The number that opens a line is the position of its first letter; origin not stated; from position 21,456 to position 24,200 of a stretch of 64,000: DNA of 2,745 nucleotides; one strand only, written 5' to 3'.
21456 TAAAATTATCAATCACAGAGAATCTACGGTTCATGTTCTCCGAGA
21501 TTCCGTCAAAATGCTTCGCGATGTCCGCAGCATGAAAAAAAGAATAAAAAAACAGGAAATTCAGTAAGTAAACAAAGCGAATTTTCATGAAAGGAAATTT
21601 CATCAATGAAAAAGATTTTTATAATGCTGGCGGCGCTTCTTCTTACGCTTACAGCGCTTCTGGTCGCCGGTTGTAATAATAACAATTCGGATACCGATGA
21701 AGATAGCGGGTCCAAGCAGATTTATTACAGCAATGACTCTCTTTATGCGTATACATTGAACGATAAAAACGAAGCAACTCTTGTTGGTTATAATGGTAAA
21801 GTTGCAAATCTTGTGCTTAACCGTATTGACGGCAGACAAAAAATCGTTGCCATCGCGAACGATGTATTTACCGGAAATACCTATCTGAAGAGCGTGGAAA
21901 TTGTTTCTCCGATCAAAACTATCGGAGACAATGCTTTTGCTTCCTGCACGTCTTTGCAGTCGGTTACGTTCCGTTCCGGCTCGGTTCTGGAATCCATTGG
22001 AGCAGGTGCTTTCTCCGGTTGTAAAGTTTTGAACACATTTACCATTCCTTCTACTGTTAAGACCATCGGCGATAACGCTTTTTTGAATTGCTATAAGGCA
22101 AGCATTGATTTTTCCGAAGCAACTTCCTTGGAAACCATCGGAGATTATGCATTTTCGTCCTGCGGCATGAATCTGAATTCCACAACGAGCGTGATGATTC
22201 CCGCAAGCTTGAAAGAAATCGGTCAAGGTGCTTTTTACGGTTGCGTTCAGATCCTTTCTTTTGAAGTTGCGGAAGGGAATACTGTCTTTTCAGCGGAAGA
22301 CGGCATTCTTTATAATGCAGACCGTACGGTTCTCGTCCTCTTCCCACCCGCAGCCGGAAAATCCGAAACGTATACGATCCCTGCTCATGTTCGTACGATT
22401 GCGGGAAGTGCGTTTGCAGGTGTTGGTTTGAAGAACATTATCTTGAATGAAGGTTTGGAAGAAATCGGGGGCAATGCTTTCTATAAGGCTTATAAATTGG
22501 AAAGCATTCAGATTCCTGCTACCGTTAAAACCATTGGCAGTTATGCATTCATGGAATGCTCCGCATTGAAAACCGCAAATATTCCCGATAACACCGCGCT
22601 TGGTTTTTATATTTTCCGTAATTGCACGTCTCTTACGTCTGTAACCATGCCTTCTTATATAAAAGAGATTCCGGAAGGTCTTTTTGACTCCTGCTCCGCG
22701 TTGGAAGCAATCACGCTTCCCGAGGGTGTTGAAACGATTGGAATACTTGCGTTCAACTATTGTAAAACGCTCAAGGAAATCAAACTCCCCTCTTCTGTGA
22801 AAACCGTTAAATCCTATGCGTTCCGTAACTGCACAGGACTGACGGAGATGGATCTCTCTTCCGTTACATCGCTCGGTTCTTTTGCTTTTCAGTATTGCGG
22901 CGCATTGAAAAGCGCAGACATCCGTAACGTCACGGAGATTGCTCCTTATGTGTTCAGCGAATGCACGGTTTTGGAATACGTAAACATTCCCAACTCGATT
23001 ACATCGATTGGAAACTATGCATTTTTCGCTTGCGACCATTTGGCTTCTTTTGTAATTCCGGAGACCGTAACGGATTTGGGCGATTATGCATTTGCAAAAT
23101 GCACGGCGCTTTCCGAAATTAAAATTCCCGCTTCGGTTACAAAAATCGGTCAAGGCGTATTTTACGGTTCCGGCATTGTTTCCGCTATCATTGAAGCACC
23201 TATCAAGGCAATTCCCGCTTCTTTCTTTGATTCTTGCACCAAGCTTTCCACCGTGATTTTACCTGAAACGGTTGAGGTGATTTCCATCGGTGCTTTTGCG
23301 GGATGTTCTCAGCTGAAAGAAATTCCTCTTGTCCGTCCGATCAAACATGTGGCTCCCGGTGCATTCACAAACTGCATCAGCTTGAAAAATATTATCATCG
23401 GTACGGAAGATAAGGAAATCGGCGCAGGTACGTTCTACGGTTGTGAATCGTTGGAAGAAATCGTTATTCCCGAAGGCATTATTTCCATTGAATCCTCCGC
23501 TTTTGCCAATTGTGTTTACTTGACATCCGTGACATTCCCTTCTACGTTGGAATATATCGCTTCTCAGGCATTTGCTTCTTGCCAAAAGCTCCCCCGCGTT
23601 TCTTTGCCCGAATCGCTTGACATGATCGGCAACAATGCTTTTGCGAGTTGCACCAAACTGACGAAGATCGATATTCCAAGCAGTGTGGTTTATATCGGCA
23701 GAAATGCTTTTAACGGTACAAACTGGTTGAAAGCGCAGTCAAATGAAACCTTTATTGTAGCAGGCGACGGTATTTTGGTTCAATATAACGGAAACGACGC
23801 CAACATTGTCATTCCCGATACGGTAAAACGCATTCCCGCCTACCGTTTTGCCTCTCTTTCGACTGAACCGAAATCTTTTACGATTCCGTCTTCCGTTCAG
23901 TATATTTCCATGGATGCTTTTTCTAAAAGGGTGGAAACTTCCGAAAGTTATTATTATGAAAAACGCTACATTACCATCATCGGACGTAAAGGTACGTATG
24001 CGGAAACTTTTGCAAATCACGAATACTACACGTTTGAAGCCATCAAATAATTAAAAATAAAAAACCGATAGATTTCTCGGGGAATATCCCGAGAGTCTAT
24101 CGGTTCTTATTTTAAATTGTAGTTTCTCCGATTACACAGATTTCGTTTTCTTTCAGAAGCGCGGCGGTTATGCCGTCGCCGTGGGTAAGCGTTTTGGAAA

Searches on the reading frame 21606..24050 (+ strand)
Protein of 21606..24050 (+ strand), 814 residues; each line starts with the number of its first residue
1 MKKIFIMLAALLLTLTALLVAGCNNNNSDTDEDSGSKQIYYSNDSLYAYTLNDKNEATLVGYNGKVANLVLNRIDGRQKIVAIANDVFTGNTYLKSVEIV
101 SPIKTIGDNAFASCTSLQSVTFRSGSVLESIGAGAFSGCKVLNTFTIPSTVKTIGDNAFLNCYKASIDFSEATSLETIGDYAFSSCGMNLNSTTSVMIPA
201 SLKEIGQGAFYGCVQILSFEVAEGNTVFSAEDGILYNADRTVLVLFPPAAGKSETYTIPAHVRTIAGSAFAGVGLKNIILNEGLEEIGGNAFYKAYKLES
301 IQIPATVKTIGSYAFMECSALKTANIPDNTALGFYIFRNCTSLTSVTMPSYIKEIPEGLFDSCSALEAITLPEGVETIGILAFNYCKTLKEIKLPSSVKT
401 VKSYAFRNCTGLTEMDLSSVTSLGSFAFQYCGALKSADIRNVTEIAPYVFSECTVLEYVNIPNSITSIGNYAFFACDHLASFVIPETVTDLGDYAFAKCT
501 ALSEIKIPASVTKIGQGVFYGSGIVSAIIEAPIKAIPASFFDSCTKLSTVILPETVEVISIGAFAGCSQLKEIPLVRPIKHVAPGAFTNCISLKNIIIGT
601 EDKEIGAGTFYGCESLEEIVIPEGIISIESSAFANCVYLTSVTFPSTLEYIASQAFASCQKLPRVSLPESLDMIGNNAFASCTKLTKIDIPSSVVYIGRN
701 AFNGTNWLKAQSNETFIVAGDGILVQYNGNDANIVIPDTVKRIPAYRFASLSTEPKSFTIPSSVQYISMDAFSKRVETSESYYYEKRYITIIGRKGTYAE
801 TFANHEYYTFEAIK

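Call 10: search_protein_families(library=pfam, proteins=[window:21606-24050:+], max_evalue=0.001)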
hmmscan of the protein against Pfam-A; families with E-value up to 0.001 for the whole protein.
window:21606-24050:+ (814 aa): 3 families
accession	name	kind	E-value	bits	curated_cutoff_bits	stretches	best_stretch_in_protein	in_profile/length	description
PF13306.12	LRR_5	-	8.9e-156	510.9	27.7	7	353-479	1-126/127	BspA type Leucine rich repeat region (6 copies)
PF13855.12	LRR_8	-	3.7e-15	55.9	27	0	103-145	13-54/61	Leucine rich repeat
PF23952.1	LRR_EndoS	-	7.5e-07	29.8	27.9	0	371-440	43-114/116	Endo-beta-N-acetylglucosaminidase EndoS LRR domain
